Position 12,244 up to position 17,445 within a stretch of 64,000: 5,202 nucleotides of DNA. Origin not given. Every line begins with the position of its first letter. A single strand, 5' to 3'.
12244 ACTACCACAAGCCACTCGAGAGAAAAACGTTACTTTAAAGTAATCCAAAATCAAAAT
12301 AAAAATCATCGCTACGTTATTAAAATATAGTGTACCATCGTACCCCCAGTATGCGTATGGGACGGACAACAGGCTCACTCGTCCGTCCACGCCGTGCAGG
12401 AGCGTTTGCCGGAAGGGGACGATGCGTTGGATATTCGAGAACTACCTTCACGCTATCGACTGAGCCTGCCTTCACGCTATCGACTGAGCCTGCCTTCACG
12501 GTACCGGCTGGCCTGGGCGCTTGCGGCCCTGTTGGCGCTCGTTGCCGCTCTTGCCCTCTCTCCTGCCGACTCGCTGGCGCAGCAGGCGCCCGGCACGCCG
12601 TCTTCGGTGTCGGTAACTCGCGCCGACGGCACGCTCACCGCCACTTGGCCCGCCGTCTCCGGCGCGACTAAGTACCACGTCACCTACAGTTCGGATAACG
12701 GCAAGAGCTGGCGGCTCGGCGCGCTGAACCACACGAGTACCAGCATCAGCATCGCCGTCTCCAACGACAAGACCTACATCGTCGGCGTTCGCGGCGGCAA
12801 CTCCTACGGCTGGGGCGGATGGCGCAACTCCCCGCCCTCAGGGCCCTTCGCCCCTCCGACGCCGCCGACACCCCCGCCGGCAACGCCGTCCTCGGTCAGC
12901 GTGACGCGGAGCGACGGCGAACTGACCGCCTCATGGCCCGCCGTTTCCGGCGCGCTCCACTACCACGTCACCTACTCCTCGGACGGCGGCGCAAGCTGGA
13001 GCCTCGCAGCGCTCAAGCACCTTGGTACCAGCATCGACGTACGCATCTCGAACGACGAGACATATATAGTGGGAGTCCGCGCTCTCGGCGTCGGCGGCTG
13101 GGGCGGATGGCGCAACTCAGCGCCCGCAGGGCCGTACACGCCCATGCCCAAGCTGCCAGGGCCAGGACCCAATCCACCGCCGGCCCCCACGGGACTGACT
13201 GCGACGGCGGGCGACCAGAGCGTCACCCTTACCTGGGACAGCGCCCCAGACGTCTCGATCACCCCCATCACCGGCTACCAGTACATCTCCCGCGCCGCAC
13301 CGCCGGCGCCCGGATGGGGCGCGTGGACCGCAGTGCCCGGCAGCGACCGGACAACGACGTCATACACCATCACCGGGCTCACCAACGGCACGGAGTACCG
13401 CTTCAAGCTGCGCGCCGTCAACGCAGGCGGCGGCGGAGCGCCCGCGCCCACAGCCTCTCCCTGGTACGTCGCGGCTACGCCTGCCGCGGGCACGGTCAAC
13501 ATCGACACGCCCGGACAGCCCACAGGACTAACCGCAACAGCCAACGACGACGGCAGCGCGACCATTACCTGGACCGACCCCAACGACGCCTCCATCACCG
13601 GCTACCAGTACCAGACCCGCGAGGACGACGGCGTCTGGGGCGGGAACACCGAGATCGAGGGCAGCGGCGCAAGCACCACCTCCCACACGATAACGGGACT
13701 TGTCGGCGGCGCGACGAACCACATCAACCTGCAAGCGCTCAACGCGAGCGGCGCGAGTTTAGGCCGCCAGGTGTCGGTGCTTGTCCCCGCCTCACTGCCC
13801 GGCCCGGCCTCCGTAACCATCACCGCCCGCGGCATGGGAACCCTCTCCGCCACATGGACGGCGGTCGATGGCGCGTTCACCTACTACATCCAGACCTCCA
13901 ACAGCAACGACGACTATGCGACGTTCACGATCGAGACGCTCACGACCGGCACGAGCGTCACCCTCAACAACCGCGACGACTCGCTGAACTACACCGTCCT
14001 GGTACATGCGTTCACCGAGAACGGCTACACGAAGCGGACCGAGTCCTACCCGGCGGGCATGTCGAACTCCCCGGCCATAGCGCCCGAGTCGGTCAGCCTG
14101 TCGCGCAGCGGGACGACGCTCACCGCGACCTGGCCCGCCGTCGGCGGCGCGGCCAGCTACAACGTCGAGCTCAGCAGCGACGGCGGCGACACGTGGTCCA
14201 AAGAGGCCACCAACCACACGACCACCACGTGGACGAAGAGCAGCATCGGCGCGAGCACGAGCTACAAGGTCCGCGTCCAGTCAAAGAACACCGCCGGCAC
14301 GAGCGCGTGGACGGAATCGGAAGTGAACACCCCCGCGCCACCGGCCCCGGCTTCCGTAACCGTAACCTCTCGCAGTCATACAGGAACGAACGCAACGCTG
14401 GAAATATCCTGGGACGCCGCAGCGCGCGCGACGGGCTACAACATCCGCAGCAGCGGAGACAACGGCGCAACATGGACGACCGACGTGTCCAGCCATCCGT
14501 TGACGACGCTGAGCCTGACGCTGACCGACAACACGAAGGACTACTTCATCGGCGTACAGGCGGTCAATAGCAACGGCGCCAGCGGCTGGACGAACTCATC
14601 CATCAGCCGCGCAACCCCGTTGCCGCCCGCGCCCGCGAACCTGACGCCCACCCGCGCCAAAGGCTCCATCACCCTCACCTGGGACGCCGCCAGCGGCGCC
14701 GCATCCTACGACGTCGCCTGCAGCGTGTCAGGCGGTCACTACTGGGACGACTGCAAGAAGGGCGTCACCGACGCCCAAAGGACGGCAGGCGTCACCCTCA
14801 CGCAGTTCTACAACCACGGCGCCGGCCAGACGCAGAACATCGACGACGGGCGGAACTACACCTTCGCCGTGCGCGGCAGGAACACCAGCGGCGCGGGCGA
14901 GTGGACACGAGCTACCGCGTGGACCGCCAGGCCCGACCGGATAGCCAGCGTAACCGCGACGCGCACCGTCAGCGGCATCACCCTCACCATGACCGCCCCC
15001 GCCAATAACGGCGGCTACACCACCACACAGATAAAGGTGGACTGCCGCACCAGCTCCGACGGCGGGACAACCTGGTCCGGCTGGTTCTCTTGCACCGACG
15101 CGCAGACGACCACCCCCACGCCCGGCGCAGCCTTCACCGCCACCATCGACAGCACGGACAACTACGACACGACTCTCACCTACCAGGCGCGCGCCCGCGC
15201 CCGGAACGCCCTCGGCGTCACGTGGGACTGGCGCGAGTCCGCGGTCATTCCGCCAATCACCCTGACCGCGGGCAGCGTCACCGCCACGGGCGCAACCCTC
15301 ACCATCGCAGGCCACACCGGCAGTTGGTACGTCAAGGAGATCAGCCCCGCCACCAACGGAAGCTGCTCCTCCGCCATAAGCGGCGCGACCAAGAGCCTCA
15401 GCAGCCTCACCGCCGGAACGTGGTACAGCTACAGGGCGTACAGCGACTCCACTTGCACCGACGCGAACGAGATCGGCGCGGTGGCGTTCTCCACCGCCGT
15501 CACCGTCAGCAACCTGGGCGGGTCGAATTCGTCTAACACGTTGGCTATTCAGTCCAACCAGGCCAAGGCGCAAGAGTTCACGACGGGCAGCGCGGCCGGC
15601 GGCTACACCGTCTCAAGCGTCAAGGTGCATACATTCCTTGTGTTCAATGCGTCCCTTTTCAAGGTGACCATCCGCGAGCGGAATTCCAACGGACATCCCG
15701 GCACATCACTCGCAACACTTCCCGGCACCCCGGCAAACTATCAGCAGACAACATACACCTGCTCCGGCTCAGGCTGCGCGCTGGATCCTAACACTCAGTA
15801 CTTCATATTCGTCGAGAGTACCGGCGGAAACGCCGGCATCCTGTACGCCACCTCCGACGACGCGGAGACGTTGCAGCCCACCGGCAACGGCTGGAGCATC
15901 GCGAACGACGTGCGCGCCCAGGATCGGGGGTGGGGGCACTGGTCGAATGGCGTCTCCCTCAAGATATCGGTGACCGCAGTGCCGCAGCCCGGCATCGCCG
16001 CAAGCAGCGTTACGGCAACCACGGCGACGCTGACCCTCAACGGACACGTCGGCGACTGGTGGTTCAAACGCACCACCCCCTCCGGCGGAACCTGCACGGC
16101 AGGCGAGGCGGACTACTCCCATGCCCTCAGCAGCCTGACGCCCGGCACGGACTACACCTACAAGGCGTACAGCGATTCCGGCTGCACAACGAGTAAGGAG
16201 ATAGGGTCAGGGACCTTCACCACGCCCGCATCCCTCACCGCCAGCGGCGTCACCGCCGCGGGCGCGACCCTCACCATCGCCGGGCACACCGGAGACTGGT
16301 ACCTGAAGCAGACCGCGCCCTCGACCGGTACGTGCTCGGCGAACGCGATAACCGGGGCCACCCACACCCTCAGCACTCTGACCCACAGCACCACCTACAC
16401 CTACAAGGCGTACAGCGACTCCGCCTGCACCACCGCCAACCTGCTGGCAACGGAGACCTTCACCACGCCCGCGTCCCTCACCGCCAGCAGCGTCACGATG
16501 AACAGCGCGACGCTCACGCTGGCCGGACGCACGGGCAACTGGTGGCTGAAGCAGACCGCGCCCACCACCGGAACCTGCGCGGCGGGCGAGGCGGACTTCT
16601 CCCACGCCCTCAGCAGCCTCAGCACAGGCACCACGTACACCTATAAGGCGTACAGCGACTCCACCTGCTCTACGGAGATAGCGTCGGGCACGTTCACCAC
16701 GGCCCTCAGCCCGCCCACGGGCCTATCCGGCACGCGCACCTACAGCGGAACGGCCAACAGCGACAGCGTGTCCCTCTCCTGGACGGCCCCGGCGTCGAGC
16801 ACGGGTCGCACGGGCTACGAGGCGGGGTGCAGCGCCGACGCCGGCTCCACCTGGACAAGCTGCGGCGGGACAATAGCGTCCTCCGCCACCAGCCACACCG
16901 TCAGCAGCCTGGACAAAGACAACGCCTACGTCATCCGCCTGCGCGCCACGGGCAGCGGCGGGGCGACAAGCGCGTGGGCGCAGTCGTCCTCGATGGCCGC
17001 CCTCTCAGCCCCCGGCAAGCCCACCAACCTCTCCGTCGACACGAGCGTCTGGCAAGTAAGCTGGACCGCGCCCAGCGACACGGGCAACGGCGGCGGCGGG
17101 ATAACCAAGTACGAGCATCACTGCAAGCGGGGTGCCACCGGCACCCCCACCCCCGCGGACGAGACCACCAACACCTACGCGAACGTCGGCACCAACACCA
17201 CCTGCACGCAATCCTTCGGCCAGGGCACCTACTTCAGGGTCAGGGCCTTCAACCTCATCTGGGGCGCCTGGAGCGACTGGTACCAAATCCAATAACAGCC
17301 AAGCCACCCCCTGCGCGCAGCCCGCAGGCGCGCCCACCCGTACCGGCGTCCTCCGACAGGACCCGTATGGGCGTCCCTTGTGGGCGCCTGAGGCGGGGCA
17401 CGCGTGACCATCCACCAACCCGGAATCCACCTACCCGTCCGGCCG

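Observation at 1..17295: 17-kb array of four co-oriented giant secreted repeat proteins assembled from a small set of unassigned modules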

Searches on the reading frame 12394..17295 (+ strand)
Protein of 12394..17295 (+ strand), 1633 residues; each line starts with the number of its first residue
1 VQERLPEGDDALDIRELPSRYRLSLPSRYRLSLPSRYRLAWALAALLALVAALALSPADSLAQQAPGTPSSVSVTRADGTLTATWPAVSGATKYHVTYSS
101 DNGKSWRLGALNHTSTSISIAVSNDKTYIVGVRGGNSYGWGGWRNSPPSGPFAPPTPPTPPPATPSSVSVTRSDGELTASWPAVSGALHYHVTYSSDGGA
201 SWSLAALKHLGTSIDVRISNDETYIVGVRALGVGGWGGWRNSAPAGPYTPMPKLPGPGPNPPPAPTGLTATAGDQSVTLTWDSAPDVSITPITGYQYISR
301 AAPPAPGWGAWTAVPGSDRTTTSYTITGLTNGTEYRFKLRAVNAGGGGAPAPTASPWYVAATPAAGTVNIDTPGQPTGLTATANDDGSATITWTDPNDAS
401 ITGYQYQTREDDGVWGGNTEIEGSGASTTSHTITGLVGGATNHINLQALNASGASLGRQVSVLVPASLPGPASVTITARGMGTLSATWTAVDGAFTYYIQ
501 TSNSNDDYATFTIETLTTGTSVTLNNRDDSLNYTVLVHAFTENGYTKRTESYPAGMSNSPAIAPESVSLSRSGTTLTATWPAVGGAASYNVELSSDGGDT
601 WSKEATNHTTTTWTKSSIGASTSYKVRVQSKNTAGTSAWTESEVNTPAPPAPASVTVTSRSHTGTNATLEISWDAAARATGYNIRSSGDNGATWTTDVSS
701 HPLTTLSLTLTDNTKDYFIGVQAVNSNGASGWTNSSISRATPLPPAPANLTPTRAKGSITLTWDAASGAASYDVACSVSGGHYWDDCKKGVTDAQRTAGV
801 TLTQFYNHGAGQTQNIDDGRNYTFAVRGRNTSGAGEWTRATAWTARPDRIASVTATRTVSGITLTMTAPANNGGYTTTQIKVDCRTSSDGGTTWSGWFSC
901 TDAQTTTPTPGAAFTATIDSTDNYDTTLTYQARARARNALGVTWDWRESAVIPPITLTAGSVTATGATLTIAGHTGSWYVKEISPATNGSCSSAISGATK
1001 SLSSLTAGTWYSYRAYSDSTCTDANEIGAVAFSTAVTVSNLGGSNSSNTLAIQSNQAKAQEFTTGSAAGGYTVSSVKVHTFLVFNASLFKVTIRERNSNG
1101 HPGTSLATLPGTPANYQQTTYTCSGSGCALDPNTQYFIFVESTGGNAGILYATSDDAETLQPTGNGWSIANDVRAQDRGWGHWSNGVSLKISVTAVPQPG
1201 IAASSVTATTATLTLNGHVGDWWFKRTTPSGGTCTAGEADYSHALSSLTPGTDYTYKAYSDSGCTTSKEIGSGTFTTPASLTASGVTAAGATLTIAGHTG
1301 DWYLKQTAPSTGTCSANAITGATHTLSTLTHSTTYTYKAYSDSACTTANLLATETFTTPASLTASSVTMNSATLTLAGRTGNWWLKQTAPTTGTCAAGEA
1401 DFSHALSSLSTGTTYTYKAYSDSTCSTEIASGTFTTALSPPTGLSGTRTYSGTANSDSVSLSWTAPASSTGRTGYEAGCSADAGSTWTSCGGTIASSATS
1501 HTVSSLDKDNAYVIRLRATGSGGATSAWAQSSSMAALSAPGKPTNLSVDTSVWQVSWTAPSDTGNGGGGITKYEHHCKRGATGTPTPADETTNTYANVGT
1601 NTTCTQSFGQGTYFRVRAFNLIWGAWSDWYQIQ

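Call 7: search_protein_families(library=pfam, proteins=[window:12394-17295:+], max_evalue=0.1)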
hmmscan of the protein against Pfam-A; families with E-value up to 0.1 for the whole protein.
window:12394-17295:+ (1633 aa): 6 families
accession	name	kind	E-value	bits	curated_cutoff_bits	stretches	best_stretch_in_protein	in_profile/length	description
PF00041.27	fn3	-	1.4e-51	173.1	25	7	264-352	2-79/84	Fibronectin type III domain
PF16383.10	DUF4992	-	7.2e-06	26.3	29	0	558-593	48-83/183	Domain of unknown function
PF25059.1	FN3_DSCAM-DSCAML_C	-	0.00062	20.5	39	0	588-638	22-72/89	DSCAM/DSCAML C-terminal Fn3-like domain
PF16656.11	Pur_ac_phosph_N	-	0.0011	20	30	1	268-359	6-90/93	Purple acid Phosphatase, N-terminal domain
PF24489.1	Ig_J_second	-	0.004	17.6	27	0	607-643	52-90/105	Tip attachment protein J second Ig-like domain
PF02012.26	BNR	-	0.01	16.1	27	0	98-107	2-11/12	BNR/Asp-box repeat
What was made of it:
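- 12595..15228 (+): Nine canonical Fn3 units of D. Two more are at 16729-17268. Pfam PF00041 at 173 bits (call 7).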

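Call 9: search_protein_families(library=ncbifam, proteins=[window:12394-17295:+], max_evalue=0.1)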
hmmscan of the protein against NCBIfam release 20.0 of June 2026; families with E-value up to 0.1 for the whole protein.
window:12394-17295:+ (1633 aa): 2 families
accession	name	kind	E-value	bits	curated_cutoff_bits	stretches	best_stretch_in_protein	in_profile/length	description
NF041539.1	choice_anch_R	domain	5.4e-19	68.7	30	1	1039-1195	1-154/155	choice-of-anchor R domain-containing protein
NF041611.1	exoglucan_CbhB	equivalog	6.1e-10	37.8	1950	1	260-455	704-875/997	exoglucanase CbhB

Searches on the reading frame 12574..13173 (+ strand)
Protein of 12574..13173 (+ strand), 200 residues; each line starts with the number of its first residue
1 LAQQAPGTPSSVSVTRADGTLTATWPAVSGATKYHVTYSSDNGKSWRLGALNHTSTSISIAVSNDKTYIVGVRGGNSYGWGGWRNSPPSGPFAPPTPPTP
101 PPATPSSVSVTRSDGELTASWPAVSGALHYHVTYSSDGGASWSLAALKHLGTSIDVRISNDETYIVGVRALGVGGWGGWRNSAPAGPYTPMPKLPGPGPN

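Call 22: search_protein_families(library=pfam, proteins=[window:12574-13173:+], max_evalue=10)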
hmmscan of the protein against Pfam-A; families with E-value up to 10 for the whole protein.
seq(200 aa): 15 families
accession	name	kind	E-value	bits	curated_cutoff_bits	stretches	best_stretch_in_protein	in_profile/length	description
PF00041.27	fn3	-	5.9e-05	23.6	25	2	8-85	2-79/84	Fibronectin type III domain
PF02012.26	BNR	-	8.3e-05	22.5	27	2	38-47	2-11/12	BNR/Asp-box repeat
PF13088.12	BNR_2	-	0.00011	22.1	31.4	1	14-142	117-248/277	BNR repeat-like domain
PF16383.10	DUF4992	-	0.00042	20.5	29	2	107-172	56-125/183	Domain of unknown function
PF21605.3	CRLF2-like_D2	-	0.001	19.6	27.3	2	6-73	1-68/94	Cytokine receptor-like factor 2-like, D2 domain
PF21471.3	Reelin_subrepeat-B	-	0.006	16.8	27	2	132-147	62-77/127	Reelin subrepeat B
PF03404.22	Mo-co_dimer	-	0.015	15.8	22.7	1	12-60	22-72/138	Mo-co oxidoreductase dimerisation domain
PF24316.1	Tli3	-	0.031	15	27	1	32-64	82-122/129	T6SS Tli3 immunity protein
PF01108.23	Tissue_fac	-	0.045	14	27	1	97-144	17-67/107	Tissue factor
PF03174.19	CHB_HEX_C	-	0.096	13.1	23.6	0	132-157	37-64/76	Chitobiase/beta-hexosaminidase C-terminal domain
PF05506.17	PLipase_C_C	-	0.1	14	24.4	1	9-43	39-72/80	Bacterial phospholipase C, C-terminal domain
PF00161.24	RIP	-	0.1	12.5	21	0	140-176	40-75/197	Ribosome inactivating protein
PF15902.12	Sortilin-Vps10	-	0.13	11.5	33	1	34-52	419-437/446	Sortilin, neurotensin receptor 3,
PF01835.25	MG2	-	0.23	12.3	32.8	0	3-35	29-61/96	MG2 domain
PF00868.26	Transglut_N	-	0.34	11.8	27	0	22-71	55-105/114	Transglutaminase family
